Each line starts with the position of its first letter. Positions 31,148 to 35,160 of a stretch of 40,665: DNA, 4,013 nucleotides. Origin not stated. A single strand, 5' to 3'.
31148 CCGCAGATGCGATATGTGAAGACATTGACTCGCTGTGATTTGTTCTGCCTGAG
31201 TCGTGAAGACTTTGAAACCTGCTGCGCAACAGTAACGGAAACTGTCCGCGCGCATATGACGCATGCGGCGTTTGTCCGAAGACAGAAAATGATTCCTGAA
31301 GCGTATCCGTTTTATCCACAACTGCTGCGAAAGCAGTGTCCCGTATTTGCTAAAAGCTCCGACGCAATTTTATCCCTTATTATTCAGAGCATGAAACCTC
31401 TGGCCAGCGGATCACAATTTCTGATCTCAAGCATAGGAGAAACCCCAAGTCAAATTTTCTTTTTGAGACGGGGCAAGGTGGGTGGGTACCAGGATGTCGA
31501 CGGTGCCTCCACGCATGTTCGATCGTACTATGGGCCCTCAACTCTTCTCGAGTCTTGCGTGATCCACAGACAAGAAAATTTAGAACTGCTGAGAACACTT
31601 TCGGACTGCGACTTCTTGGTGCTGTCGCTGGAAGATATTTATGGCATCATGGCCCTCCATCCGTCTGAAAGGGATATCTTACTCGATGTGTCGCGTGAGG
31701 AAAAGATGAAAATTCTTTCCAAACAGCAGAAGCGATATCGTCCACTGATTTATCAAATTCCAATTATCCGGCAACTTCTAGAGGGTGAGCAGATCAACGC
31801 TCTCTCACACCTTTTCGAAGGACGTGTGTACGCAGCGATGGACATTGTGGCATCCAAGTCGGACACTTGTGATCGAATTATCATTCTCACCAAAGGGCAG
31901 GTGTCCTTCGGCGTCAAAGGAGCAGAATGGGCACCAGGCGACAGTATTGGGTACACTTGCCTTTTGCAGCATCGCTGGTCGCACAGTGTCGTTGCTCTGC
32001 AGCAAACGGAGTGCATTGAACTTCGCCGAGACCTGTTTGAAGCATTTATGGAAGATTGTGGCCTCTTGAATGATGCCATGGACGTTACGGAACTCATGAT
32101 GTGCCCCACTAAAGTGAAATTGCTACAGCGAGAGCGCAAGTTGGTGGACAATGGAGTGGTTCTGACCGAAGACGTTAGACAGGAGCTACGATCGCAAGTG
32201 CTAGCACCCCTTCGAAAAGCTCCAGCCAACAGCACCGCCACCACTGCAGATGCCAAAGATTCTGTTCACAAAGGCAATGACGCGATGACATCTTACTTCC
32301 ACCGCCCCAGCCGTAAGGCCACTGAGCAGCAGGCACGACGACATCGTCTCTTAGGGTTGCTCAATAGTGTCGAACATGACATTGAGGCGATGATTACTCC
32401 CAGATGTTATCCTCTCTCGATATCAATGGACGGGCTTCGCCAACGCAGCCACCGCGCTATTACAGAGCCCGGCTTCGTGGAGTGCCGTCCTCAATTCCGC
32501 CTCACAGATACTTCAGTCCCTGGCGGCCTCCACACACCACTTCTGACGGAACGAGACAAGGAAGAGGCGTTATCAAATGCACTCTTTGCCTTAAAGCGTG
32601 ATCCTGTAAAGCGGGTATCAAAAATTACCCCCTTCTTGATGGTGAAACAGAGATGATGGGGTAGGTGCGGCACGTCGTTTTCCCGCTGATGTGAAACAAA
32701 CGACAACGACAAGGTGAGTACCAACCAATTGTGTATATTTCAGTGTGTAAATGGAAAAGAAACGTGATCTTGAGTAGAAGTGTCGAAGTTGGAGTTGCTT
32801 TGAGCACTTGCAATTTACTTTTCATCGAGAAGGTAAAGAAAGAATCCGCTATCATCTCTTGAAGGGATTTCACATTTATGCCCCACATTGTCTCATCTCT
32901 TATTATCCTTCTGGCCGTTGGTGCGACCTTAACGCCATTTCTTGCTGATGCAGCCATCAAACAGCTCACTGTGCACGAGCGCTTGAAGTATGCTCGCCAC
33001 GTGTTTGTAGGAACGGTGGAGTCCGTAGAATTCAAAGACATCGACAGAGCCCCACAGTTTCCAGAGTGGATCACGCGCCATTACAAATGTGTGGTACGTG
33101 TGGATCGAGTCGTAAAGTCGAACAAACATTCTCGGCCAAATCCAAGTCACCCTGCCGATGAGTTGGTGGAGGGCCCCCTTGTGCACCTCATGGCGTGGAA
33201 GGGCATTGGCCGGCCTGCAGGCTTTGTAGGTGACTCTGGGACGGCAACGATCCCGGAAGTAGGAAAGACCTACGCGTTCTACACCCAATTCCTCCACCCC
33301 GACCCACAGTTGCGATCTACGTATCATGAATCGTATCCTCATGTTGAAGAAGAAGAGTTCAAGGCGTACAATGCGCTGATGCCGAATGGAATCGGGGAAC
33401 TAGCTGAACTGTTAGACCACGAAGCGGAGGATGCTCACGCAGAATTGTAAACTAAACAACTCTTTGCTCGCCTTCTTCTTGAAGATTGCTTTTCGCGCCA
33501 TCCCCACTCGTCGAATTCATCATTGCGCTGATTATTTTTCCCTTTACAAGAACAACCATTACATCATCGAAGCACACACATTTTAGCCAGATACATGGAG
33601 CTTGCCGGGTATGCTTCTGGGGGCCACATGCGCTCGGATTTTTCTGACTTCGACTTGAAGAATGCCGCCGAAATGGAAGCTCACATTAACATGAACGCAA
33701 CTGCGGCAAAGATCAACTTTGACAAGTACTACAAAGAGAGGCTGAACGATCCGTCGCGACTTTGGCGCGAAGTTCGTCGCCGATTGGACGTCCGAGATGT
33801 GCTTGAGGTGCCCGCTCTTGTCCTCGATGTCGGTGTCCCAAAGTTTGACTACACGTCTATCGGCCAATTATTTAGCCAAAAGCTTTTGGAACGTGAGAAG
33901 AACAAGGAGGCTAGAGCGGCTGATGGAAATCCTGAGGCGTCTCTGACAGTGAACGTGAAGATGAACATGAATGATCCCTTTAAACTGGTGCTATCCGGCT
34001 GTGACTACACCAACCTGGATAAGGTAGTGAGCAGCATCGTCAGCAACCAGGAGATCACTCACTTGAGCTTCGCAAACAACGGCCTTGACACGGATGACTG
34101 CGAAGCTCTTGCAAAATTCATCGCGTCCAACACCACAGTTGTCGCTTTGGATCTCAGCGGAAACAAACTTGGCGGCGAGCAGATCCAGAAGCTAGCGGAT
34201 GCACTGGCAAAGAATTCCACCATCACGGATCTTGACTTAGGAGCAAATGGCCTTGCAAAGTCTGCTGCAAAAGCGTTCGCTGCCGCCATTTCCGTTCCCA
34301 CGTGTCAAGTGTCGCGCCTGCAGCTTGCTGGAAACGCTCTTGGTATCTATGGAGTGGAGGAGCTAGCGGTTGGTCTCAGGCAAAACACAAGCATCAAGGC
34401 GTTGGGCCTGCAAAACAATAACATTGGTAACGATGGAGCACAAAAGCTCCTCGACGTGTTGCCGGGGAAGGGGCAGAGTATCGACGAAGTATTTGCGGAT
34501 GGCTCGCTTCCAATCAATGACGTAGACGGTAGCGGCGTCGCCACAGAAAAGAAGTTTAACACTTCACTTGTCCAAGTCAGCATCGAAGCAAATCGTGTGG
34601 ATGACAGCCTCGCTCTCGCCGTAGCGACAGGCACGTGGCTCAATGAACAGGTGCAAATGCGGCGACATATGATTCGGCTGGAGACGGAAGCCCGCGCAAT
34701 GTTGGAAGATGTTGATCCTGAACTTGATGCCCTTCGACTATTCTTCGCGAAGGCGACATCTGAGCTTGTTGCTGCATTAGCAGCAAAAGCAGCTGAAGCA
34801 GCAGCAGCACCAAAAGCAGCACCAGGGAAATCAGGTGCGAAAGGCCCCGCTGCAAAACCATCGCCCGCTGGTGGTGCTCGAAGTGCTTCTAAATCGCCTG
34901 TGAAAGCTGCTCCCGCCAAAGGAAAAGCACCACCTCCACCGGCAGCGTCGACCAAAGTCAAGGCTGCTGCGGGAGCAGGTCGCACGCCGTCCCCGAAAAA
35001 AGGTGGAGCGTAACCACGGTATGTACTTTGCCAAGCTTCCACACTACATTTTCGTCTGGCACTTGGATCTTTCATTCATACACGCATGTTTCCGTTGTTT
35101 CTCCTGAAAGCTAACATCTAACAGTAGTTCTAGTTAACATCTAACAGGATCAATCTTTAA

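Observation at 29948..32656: Stand-alone triple cNMP-binding-domain protein: candidate cAMP effector (CARP-like)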

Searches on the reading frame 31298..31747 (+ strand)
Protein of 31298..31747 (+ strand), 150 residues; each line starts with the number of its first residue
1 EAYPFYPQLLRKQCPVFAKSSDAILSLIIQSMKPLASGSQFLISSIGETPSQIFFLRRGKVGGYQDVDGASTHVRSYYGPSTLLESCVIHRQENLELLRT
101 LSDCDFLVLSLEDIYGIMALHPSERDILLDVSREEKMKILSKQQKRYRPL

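Call 7: search_protein_families(library=pfam, proteins=[window:31298-31747:+], max_evalue=10)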
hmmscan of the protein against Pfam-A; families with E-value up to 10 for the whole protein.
window:31298-31747:+ (150 aa): 1 family
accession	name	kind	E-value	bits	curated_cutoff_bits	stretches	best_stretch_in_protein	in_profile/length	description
PF00027.35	cNMP_binding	-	0.0015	18.9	27.5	1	45-119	12-87/89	Cyclic nucleotide-binding domain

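Call 35: search_solved_structures(query=window:31298-31747:+, max_evalue=10, show_alignments=3)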
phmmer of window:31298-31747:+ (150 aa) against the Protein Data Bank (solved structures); distinct sequences matched with E-value up to 10: 14.
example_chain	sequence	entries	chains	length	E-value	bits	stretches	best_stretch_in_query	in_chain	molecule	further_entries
4d7s_A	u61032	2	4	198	0.1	15.8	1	13-124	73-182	STHK_CNBD_CGMP | STHK_CNBD_CAMP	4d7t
8vtb_A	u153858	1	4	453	0.11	15.6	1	13-123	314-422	Transcriptional regulator, Crp/Fnr family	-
8vta_A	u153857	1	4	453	0.15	15.2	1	13-123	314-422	Transcriptional regulator, Crp/Fnr family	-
7rtf_A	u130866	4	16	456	0.15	15.2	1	13-123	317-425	SthK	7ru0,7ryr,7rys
10rx_A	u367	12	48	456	0.15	15.2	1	13-123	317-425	Transcriptional regulator, Crp/Fnr family | SthK cyclic nucleotide-gated potassium channel | Putative transcriptional regulator, Crp/Fnr family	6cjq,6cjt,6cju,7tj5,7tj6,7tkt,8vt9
7rsh_A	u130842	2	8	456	0.15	15.2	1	13-123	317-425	SthK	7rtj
6vxz_A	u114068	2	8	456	0.96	12.6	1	16-123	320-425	SthK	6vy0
4muv_A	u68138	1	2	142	1.1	12.4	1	13-63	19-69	Cyclic nucleotide-gated potassium channel mll3241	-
3clp_A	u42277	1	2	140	1.1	12.4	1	13-63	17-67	Mll3241 protein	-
1vp6_A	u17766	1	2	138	1.5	12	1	13-62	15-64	Cyclic-nucleotide binding domain of mesorhizobium loti CNG potassium channel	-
1u12_A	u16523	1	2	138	1.5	11.9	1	13-62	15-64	cyclic nucleotide binding domain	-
3cl1_A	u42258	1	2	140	1.5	11.9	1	13-62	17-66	Mll3241 protein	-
2k0g_A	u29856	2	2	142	1.6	11.9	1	13-62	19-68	Mll3241 protein | Cyclic nucleotide-gated potassium channel mll3241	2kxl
3co2_A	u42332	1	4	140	1.7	11.8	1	13-62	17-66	Mlotik1 ion channel protein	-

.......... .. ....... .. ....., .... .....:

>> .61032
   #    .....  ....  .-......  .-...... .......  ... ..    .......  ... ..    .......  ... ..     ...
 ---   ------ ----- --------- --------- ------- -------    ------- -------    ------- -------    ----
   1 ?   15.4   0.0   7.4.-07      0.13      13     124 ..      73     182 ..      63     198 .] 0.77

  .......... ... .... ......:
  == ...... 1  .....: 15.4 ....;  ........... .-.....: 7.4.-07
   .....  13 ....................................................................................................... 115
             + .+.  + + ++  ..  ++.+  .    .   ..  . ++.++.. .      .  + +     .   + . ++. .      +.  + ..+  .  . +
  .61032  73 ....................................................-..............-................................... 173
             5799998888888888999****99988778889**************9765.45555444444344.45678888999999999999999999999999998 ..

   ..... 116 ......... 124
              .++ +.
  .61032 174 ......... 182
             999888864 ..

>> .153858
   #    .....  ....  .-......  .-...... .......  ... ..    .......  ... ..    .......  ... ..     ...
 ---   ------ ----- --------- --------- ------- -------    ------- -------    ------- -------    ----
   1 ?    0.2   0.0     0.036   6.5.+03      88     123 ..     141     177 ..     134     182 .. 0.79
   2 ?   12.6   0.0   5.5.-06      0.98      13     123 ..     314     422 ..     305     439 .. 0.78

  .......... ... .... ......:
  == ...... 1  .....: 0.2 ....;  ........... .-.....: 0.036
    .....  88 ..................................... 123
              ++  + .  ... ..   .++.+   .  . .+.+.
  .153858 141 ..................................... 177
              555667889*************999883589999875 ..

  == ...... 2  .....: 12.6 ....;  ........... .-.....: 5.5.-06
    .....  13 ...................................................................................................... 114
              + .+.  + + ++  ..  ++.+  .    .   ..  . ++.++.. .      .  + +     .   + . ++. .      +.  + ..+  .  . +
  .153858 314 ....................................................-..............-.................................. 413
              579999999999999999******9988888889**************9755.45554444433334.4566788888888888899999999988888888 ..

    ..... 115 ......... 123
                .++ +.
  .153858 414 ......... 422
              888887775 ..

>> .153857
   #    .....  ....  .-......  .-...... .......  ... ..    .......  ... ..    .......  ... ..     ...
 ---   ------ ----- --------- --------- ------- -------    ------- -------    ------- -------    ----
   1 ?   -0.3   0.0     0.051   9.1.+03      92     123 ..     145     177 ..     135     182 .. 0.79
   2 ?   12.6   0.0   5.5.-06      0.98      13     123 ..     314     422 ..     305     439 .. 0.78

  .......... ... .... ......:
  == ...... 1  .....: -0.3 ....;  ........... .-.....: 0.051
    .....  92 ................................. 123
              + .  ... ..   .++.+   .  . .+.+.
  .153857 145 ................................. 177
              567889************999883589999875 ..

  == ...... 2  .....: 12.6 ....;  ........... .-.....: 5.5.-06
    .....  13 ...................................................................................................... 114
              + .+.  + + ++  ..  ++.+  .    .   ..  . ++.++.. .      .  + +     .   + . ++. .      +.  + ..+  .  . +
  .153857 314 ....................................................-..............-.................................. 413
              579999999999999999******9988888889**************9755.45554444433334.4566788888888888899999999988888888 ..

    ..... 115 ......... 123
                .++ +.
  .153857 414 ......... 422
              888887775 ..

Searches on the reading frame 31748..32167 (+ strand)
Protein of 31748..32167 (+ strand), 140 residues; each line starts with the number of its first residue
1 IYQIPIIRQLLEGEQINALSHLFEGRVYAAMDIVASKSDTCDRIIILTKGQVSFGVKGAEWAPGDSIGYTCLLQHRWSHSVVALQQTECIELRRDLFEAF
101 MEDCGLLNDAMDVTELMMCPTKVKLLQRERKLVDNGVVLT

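Call 7: search_protein_families(library=pfam, proteins=[window:31748-32167:+], max_evalue=10)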
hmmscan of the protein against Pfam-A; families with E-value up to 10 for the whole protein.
window:31748-32167:+ (140 aa): 1 family
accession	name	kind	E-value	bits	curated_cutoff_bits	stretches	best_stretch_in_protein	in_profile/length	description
PF00027.35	cNMP_binding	-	3.3e-10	40.2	27.5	1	26-103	2-88/89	Cyclic nucleotide-binding domain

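Call 34: search_solved_structures(query=window:31748-32167:+, max_evalue=1, show_alignments=3)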
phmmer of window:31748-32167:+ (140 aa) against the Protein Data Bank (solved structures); distinct sequences matched with E-value up to 1: 8.
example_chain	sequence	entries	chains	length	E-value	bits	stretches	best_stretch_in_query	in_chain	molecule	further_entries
9bix_A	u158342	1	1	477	0.0093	19.2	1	8-103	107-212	Crp/Fnr family transcriptional regulator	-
9bje_A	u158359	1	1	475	0.063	16.5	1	3-107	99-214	Crp/Fnr family transcriptional regulator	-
7lz4_A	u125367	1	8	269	0.61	13.3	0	59-105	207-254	cAMP-dependent protein kinase type I-alpha regulatory subunit, N-terminally processed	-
4x6r_B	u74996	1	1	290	0.66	13.2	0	59-105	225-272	cAMP-dependent protein kinase type I-alpha regulatory subunit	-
2qcs_B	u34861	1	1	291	0.66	13.2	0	59-105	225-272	cAMP-dependent protein kinase type I-alpha regulatory subunit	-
1ne4_A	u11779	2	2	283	0.71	13.1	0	59-105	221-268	cAMP-dependent protein kinase type I-alpha regulatory chain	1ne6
1rgs_A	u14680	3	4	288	0.74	13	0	59-105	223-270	CAMP DEPENDENT PROTEIN KINASE | cAMP-dependent protein kinase type I-alpha regulatory chain | cAMP-dependent protein kinase type I-alpha regulatory subunit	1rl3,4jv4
5jr7_B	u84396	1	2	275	0.79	12.9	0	59-105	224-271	cAMP-dependent protein kinase type I-alpha regulatory subunit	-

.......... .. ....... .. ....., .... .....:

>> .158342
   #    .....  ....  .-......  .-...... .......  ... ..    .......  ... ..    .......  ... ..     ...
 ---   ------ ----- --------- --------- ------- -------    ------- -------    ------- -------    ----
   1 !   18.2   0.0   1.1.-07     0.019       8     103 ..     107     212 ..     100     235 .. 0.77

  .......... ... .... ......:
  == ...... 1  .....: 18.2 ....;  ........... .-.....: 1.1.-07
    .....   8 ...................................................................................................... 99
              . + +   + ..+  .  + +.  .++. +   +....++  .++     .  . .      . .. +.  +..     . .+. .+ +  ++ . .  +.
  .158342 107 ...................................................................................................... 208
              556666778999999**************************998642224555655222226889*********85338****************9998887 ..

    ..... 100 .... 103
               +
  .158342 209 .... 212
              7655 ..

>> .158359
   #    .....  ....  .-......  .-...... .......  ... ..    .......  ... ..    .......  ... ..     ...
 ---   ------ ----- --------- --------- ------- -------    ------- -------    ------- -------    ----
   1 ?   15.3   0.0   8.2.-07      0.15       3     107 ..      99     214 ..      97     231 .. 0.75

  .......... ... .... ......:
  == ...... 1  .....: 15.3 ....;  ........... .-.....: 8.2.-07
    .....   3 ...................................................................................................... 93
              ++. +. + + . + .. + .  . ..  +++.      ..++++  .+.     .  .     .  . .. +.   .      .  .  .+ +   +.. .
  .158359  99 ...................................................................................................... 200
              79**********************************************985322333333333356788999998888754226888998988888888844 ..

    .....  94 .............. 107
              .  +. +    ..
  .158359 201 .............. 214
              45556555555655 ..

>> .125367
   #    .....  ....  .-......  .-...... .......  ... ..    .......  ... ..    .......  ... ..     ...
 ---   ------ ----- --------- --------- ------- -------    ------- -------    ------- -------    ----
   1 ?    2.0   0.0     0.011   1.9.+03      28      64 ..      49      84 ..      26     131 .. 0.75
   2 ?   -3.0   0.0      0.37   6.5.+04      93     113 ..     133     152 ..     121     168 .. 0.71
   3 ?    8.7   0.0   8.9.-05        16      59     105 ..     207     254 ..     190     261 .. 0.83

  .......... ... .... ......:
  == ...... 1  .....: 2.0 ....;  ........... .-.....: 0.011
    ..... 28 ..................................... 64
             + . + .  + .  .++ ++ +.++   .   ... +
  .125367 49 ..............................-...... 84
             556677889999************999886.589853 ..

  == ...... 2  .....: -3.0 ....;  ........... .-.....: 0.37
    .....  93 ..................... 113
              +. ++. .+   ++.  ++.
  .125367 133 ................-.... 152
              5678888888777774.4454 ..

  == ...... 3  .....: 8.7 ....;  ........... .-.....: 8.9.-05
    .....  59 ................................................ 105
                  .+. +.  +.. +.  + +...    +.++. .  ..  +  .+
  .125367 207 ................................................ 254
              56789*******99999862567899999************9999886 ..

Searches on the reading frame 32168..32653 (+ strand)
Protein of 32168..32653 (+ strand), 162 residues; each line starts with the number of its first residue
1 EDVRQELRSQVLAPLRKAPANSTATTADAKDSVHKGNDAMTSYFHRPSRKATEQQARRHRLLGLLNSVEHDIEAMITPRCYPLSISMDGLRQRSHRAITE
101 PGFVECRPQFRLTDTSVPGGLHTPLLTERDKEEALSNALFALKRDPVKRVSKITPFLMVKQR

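Call 7: search_protein_families(library=pfam, proteins=[window:32168-32653:+], max_evalue=10)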
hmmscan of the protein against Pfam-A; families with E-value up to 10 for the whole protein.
window:32168-32653:+ (162 aa): 1 family
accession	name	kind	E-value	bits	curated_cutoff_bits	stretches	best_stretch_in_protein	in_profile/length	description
PF06608.16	CFAP68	-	0.25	12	24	1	7-83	13-90/148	Cilia- and flagella-associated protein 68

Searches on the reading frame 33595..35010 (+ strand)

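Call 19: search_protein_families(library=pfam, proteins=[window:33595-35010:+], max_evalue=0.001)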
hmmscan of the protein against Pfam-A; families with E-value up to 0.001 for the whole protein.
window:33595-35010:+ (472 aa): 1 family
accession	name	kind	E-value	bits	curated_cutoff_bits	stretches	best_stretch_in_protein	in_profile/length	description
PF13516.12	LRR_6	-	9.9e-11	41.3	23.4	0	263-285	1-23/24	Leucine Rich repeat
